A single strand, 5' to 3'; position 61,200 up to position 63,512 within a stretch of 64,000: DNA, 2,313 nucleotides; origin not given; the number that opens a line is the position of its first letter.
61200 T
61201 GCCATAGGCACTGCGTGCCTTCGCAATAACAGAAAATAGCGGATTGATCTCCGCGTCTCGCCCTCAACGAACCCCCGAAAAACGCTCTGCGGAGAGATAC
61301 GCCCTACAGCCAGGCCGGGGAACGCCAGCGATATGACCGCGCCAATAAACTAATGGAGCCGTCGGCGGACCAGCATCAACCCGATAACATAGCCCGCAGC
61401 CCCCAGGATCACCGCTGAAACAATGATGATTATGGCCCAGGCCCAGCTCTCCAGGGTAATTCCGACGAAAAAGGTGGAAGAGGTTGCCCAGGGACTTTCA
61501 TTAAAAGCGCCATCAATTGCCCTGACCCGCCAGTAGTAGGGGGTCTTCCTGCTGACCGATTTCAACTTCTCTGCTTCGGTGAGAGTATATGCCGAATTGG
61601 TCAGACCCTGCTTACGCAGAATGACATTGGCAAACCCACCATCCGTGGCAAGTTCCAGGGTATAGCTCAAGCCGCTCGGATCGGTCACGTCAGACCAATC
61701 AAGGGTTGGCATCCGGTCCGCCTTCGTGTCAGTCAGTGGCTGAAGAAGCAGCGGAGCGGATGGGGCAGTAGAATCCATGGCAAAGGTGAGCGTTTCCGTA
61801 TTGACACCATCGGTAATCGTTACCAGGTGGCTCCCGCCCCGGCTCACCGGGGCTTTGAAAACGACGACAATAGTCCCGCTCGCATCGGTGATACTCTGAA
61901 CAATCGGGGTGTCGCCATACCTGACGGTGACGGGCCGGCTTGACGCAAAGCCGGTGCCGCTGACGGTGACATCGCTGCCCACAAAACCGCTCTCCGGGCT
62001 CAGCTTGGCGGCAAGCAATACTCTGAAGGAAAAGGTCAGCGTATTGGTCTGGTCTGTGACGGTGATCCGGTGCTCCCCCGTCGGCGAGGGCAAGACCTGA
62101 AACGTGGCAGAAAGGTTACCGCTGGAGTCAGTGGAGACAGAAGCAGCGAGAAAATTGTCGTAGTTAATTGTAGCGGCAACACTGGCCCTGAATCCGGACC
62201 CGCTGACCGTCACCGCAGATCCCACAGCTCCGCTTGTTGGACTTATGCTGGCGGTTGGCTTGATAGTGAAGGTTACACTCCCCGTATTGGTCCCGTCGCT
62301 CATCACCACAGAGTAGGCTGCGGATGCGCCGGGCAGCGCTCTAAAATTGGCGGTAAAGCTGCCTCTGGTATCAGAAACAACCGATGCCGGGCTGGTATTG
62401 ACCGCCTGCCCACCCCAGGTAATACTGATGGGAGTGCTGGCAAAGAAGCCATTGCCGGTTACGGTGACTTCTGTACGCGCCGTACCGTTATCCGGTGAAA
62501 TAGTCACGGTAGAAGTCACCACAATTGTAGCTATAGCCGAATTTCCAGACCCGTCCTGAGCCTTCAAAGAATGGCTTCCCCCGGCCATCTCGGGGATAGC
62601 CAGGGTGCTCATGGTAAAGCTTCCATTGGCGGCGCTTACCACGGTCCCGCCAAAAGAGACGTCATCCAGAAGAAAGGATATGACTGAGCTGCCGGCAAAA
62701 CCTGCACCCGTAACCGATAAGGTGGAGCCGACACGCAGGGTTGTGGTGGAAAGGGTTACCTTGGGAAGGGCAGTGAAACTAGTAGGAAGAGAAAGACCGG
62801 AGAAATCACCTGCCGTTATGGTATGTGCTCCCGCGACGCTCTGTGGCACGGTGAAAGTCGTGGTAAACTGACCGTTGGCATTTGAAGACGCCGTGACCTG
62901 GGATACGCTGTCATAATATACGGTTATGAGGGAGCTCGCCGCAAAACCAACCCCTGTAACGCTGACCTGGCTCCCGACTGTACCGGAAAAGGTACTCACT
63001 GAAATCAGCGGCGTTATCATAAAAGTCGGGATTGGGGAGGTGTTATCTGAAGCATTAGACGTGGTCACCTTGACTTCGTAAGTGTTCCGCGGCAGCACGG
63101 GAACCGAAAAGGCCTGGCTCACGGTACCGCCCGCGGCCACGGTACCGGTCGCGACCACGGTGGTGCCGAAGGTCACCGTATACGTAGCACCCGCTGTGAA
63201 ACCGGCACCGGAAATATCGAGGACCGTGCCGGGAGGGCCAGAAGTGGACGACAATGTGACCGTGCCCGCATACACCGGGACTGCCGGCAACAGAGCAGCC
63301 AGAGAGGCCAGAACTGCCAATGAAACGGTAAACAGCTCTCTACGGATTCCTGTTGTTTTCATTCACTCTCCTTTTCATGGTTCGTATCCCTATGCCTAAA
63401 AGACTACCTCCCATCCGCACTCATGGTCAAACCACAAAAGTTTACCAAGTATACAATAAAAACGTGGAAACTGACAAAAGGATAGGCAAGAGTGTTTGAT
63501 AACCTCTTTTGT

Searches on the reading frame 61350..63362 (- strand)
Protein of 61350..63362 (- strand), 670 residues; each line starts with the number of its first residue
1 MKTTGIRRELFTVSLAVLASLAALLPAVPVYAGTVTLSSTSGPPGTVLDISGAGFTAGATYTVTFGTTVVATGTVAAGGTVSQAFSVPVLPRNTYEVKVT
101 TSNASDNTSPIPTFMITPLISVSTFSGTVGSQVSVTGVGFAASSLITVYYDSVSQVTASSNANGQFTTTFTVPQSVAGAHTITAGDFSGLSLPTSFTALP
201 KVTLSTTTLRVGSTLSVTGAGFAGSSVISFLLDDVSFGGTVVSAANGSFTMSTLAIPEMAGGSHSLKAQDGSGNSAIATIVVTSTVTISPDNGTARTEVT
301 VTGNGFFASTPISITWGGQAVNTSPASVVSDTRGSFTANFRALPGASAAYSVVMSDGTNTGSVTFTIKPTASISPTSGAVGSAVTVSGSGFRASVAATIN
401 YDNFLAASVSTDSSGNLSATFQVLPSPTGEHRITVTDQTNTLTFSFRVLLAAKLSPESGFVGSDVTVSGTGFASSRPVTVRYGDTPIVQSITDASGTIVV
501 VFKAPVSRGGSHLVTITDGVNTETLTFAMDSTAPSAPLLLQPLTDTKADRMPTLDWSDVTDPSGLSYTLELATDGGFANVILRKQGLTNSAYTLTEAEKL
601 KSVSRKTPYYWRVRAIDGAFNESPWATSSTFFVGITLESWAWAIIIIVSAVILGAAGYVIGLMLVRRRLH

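Call 10: search_protein_families(library=pfam, proteins=[window:61350-63362:-], max_evalue=0.00001)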
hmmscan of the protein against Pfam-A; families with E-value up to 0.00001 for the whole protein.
window:61350-63362:- (670 aa): 1 family
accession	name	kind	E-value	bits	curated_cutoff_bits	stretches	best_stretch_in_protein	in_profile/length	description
PF17936.7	Big_6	-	2.8e-08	34.3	27.6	0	213-282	13-80/83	Bacterial Ig domain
